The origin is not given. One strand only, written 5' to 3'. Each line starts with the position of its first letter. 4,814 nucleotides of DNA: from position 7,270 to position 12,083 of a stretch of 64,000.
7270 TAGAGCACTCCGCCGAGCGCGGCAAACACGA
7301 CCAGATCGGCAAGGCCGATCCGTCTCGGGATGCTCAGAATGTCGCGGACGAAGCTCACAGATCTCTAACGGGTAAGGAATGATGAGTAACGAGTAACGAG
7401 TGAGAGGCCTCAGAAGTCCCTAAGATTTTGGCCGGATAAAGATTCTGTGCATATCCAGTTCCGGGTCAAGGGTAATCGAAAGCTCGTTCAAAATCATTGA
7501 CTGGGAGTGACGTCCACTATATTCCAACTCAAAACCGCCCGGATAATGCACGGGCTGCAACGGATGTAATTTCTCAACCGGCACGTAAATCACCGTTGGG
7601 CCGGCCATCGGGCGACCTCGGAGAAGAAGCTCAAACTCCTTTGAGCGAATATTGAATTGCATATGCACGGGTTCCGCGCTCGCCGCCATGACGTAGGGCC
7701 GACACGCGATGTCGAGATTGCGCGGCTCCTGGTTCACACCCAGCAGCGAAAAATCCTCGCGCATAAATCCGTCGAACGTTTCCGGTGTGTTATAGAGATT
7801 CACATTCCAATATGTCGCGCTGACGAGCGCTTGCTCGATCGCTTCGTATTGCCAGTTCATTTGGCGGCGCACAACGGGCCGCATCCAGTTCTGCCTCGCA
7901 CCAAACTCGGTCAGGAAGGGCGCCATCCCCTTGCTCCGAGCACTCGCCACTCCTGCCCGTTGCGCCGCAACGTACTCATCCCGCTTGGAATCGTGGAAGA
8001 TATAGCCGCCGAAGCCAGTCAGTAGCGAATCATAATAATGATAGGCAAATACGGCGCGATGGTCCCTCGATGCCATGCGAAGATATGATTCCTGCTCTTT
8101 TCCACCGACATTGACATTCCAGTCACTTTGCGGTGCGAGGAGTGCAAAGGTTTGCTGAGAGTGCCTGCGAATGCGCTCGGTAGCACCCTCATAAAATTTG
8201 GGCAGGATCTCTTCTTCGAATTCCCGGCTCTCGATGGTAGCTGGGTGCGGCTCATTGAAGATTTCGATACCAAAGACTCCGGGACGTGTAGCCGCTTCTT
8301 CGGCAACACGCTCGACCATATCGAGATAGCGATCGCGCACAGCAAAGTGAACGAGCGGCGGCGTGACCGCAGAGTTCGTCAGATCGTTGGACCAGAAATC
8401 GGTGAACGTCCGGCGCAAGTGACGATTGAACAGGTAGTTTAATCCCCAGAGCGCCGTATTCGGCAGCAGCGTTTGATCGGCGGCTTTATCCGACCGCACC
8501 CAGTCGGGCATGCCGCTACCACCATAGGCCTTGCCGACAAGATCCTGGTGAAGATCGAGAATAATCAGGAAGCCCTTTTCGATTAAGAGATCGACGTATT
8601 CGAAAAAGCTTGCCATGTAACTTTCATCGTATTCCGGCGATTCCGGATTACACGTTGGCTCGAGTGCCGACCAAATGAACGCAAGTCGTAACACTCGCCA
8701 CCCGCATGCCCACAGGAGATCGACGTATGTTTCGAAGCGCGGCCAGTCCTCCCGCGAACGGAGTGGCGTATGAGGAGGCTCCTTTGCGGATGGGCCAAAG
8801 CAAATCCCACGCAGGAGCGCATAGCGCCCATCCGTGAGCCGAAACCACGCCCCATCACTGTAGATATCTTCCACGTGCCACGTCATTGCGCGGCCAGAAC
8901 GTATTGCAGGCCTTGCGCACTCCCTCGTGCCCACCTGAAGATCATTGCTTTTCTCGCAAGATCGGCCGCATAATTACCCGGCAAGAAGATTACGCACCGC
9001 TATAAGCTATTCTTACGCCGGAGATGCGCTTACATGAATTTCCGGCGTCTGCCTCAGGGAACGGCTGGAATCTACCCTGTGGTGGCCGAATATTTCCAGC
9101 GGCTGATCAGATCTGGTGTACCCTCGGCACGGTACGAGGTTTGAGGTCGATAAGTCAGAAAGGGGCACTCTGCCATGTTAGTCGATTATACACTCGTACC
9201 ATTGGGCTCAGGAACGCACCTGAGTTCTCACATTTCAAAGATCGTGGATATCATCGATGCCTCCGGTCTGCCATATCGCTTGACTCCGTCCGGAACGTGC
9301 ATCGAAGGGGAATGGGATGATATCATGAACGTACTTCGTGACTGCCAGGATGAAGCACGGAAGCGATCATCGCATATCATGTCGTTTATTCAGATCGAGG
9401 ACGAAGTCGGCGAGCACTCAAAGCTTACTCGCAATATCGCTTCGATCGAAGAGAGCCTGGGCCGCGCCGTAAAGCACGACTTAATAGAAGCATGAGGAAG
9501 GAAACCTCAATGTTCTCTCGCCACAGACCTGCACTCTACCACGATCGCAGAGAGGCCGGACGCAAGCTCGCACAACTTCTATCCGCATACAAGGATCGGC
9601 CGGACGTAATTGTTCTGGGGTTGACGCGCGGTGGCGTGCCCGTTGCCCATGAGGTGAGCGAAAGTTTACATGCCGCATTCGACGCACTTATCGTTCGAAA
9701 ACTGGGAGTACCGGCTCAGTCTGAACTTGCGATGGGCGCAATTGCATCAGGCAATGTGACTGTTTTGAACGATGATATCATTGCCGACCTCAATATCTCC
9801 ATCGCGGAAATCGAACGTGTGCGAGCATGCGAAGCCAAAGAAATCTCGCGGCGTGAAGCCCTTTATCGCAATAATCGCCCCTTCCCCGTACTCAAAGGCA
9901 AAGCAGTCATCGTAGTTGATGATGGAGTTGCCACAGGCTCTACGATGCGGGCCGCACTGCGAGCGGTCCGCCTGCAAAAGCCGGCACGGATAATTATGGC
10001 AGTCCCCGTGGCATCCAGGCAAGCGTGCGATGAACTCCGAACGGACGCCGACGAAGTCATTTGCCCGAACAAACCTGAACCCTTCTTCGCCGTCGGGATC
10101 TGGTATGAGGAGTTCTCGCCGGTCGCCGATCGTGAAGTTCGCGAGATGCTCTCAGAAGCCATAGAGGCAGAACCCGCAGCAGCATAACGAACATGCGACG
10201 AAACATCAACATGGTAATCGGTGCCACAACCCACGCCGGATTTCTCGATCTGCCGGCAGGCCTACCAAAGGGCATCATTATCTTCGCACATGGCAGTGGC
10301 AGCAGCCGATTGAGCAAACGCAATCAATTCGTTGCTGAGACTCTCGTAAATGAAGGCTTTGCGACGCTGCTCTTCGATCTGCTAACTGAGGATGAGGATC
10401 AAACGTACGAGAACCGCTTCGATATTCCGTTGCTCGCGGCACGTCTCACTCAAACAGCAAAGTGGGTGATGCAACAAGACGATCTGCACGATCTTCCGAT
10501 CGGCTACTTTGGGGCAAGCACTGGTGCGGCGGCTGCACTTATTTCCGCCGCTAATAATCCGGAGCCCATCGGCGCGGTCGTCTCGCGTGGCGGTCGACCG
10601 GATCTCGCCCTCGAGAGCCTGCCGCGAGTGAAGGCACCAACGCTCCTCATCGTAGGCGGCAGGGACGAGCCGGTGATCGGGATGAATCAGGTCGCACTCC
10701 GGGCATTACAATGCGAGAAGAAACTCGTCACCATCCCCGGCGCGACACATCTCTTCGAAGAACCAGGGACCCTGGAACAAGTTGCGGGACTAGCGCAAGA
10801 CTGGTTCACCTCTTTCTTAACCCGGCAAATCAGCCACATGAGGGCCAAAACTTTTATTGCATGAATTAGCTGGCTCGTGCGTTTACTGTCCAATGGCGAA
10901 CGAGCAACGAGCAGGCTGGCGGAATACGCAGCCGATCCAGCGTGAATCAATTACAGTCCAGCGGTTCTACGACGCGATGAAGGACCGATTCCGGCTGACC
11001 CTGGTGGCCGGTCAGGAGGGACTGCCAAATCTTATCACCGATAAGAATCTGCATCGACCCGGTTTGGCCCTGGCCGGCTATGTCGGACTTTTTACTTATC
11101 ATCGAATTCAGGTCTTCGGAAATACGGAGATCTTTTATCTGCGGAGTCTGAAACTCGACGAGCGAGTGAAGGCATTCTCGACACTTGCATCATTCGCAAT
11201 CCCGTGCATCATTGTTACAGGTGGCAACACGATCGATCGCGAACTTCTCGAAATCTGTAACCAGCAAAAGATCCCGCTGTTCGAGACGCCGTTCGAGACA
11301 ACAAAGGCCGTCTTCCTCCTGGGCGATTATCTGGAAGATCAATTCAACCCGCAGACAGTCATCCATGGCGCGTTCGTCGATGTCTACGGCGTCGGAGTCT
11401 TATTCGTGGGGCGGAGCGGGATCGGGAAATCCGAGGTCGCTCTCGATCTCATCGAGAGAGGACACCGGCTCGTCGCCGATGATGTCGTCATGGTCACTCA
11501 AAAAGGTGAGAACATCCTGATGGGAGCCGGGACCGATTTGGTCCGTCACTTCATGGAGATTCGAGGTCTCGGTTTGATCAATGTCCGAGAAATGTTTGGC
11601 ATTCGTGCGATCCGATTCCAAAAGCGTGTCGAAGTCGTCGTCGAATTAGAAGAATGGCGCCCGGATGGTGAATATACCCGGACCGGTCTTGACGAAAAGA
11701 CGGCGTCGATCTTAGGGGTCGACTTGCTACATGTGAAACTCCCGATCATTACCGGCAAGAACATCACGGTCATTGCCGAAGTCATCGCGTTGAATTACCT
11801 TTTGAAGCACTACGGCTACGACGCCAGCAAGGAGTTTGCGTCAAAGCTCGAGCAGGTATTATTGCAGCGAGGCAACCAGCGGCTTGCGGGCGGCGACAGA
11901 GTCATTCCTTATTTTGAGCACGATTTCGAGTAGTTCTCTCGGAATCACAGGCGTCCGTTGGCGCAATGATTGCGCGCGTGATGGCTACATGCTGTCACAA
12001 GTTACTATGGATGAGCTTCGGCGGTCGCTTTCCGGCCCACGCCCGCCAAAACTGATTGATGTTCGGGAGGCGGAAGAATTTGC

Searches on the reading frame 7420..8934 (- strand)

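Call 99: search_protein_families(library=pfam, proteins=[window:7420-8934:-], max_evalue=0.0001)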
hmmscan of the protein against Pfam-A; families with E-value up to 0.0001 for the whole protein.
window:7420-8934:- (504 aa): 2 families
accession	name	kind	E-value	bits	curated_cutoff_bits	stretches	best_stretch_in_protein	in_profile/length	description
PF00150.24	Cellulase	-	1.5e-19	71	23.5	1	71-379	27-269/272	Cellulase (glycosyl hydrolase family 5)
PF18564.7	Glyco_hydro_5_C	-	9.4e-05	23.3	22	0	412-475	1-59/87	Glycoside hydrolase family 5 C-terminal domain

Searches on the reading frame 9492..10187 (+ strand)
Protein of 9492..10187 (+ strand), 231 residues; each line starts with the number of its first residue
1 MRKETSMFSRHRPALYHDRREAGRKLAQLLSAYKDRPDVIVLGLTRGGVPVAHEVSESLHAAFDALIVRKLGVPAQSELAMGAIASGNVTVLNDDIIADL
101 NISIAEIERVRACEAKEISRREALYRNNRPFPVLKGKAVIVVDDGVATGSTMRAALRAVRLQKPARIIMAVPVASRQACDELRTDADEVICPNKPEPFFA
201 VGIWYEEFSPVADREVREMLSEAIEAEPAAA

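Call 99: search_protein_families(library=pfam, proteins=[window:9492-10187:+], max_evalue=0.0001)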
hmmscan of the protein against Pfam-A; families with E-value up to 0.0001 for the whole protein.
window:9492-10187:+ (231 aa): 2 families
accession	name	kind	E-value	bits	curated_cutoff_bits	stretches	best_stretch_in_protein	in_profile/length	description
PF00156.33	Pribosyltran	-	3.4e-19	69.1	26.3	1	21-200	14-150/158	Phosphoribosyl transferase domain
PF15609.12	PRTase_2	-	4.1e-05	23.6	28.8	0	135-172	118-155/188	Phosphoribosyl transferase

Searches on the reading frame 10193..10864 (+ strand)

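Call 99: search_protein_families(library=pfam, proteins=[window:10193-10864:+], max_evalue=0.0001)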
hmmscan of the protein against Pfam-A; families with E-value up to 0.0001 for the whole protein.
window:10193-10864:+ (223 aa): 4 families
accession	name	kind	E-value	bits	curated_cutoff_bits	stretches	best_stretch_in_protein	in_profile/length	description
PF01738.24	DLH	-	1.3e-09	38.5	21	1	21-193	8-193/217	Dienelactone hydrolase family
PF20408.4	Abhydrolase_11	-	1.5e-07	31.8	27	1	27-191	3-170/193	Alpha/beta hydrolase domain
PF12146.15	Hydrolase_4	-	3.2e-07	30.3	27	0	25-130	3-105/239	Serine aminopeptidase, S33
PF00561.26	Abhydrolase_1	-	9.3e-06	25.9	25.8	0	28-136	2-105/245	alpha/beta hydrolase fold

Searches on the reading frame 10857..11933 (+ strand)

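Call 99: search_protein_families(library=pfam, proteins=[window:10857-11933:+], max_evalue=0.0001)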
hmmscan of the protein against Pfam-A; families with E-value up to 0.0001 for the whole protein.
window:10857-11933:+ (358 aa): 2 families
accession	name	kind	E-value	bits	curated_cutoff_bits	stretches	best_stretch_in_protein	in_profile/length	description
PF07475.17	Hpr_kinase_C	-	3.1e-63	212.8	33.3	1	162-330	2-170/171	HPr Serine kinase C-terminal domain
PF02603.21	Hpr_kinase_N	-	9.9e-33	113.2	24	1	33-159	2-125/125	HPr Serine kinase N terminus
